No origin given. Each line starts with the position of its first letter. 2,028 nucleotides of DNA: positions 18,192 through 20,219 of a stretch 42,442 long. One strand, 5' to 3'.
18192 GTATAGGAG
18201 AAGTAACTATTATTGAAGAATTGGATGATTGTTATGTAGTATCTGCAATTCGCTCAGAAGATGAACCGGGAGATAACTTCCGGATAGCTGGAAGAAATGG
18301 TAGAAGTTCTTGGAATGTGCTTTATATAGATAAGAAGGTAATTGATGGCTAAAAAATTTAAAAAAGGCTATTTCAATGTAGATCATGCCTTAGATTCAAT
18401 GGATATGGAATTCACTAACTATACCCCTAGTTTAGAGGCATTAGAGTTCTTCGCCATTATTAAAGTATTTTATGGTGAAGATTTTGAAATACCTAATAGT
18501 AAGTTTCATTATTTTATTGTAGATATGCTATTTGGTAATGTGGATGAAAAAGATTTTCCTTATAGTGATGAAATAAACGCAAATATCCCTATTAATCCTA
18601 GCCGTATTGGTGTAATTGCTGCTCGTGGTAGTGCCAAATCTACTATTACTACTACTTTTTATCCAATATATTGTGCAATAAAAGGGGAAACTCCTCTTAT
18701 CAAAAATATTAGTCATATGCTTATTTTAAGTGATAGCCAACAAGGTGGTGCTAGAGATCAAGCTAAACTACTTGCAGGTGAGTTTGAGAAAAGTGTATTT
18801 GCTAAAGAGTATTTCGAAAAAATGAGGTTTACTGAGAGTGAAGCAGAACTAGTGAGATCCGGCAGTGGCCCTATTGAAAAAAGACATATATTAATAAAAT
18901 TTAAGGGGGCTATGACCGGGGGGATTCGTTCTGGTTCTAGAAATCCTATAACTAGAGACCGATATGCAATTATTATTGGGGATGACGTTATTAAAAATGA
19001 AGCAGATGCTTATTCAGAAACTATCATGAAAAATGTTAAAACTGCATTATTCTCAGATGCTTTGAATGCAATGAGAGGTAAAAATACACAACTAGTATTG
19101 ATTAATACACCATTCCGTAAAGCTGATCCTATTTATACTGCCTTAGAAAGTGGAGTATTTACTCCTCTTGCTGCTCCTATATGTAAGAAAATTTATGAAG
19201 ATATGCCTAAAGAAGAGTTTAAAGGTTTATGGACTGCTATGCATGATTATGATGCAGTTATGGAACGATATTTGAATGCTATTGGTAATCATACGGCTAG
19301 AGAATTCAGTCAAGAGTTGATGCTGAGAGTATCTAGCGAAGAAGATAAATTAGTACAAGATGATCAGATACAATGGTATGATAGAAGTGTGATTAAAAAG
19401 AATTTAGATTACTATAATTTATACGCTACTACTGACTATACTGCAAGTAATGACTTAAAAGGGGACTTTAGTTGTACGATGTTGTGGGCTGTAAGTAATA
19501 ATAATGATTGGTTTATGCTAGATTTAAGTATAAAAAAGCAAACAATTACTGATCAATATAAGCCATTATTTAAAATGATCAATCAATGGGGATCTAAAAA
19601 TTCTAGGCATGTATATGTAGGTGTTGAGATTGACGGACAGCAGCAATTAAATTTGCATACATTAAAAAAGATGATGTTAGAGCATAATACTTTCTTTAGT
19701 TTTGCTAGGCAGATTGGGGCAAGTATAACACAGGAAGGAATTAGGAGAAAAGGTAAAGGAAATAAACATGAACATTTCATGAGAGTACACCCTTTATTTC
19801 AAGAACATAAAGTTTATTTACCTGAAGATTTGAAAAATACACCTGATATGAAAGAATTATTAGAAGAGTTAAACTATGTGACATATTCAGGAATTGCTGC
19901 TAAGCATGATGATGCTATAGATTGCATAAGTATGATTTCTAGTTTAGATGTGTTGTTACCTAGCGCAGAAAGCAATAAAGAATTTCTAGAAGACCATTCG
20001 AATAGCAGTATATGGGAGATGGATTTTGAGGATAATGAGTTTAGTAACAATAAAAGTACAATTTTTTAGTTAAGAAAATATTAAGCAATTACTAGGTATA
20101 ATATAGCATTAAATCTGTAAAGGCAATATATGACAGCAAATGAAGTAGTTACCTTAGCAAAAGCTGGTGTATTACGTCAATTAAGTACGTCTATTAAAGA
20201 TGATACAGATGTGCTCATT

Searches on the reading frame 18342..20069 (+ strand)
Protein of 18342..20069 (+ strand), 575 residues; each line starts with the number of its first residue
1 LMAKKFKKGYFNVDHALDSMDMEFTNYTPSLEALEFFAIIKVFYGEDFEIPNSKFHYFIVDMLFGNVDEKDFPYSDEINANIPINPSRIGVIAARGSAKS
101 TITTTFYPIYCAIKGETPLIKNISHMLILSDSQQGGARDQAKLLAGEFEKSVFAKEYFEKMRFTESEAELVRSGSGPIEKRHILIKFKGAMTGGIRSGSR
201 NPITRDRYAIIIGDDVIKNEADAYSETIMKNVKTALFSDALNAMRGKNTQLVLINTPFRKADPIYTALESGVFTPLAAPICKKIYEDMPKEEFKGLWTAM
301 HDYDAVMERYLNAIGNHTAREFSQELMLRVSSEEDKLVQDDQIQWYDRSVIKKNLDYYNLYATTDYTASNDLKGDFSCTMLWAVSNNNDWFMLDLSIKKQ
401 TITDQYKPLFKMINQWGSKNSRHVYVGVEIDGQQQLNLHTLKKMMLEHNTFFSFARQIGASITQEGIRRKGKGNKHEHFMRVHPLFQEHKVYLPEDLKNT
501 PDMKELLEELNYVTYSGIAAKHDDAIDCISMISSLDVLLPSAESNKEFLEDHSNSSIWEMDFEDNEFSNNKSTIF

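Call 12: search_protein_families(library=phrogs, proteins=[window:18342-20069:+], max_evalue=0.00001)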
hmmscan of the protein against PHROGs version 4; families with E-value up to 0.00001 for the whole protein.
window:18342-20069:+ (575 aa): 2 families
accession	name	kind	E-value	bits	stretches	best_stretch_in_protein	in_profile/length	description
phrog_38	-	head and packaging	6.9e-59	201.2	1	43-562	287-727/760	terminase large subunit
phrog_5573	-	head and packaging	2.4e-08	34.7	1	360-532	82-230/250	terminase large subunit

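Call 23: find_related_loci(query=window:18342-20069:+, collection=viral_contigs, flank=10000)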
Query window:18342-20069:+ (575 aa) in viral_contigs; peptide patterns used: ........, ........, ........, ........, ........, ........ (x = any residue, [..] = any of these).
10 stretches matched a pattern, but none encodes a relative of the query by tblastn (E <= 1e-3).

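Call 32: search_dna_similar(query=window:18342-20069:+, collection=phages, mode=protein, max_rows=8)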
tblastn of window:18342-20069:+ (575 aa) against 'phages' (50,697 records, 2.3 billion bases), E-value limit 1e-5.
Records with a match: 482; places in all: 482; records where one place covers at least 80% of the query: 438.
Best place of each record, by identity: <60% 482.
By first word of the organism name: Vibrio 107; Pseudomonas 101; Escherichia 70; Klebsiella 29; Erwinia 21; Achromobacter 17; Rhizobium 16; Pectobacterium 14; Salmonella 11; Stenotrophomonas 10; and 23 more.
By host as written in the record: - 84; Pseudomonas aeruginosa 39; Escherichia coli 30; Vibrio breoganii 15; Klebsiella pneumoniae 14; Achromobacter xylosoxidans I2BC 12; Pseudomonas aeruginosa ATCC 27853 12; Pseudomonas aeruginosa PAO1 11; and 127 more.
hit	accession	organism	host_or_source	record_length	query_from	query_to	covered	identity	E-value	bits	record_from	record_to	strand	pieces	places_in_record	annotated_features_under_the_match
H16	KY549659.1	Pectobacterium phage vB_PatP_CB4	Pectobacterium atrosepticum DSM 30186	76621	13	564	96%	31.9%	3e-77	272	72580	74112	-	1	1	terminase large subunit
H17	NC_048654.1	Pectobacterium phage vB_PatP_CB4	Pectobacterium atrosepticum DSM 30186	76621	13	564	96%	31.9%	3e-77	272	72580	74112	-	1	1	terminase large subunit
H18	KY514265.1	Pectobacterium phage vB_PatP_CB3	Pectobacterium atrosepticum DSM 30186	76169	13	564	96%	31.9%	6e-77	271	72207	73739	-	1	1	terminase large subunit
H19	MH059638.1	Pectobacterium phage Nepra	Pectobacterium atrosepticum DSM18077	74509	13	564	96%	31.9%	7e-77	271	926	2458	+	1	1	putative terminase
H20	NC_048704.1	Pectobacterium phage Nepra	Pectobacterium atrosepticum DSM18077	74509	13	564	96%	31.9%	7e-77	271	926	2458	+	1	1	putative terminase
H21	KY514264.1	Pectobacterium phage vB_PatP_CB1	Pectobacterium atrosepticum DSM 18077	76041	13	564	96%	31.9%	9e-77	271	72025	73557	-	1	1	terminase large subunit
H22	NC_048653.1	Pectobacterium phage vB_PatP_CB1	Pectobacterium atrosepticum DSM 18077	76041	13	564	96%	31.9%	9e-77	271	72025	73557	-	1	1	terminase large subunit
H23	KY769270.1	Pectobacterium phage phiA41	Pectobacterium wasabiae SCC3193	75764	13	564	96%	31.8%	1e-76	270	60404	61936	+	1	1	terminase-like family protein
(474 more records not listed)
